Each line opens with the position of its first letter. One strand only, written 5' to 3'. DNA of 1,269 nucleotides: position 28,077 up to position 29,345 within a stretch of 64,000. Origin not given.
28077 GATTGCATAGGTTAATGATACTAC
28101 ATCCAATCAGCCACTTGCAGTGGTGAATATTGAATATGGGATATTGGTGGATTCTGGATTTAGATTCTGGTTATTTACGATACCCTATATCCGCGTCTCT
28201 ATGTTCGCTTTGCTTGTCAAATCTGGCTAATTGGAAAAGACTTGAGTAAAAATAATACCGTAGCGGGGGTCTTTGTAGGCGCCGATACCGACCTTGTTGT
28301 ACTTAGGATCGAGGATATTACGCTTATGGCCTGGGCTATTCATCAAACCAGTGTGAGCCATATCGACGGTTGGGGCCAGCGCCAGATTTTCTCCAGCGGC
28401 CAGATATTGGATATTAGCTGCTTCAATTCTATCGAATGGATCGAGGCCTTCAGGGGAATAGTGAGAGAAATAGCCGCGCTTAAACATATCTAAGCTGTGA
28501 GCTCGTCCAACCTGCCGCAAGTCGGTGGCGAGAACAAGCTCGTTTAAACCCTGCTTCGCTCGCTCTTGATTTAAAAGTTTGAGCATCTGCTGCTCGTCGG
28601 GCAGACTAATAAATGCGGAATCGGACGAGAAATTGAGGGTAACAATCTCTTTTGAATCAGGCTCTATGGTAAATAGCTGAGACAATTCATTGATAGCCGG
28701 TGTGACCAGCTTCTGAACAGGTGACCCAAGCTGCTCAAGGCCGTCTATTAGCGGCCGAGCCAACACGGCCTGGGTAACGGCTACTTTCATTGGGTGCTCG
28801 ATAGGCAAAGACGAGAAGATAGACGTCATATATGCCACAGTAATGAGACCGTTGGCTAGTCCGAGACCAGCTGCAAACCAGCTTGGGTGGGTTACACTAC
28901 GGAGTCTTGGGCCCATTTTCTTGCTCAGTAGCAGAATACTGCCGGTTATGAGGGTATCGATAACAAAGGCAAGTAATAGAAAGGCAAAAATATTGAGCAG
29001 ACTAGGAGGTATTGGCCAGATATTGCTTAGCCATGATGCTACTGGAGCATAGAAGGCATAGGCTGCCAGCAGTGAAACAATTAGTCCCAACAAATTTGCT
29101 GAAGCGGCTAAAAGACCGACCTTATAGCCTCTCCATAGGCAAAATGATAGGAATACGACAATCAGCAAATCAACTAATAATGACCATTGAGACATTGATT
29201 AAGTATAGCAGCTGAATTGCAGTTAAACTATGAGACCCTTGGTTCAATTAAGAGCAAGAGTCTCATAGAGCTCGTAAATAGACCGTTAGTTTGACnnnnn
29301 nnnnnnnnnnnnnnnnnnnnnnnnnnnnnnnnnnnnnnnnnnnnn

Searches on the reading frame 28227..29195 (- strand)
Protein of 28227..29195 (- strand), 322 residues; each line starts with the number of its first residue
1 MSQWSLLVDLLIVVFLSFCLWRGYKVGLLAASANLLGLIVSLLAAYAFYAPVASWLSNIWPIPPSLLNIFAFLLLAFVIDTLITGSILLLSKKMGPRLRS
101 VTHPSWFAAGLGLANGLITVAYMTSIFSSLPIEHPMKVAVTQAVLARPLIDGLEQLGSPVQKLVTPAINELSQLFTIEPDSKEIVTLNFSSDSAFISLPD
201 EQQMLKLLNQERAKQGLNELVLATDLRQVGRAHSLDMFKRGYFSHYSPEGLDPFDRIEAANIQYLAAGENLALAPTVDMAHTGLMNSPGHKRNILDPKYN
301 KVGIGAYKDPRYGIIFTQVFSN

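Call 14: search_protein_families(library=pfam, proteins=[window:28227-29195:-], max_evalue=0.00001)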
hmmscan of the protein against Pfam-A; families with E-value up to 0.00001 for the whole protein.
window:28227-29195:- (322 aa): 2 families
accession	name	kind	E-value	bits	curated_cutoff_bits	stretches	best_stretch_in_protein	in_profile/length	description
PF00188.32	CAP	-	8.7e-16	59.3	21.1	1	205-320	1-117/117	Cysteine-rich secretory protein family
PF02674.22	Colicin_V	-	4e-12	46.8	29.3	1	8-151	1-141/144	Colicin V production protein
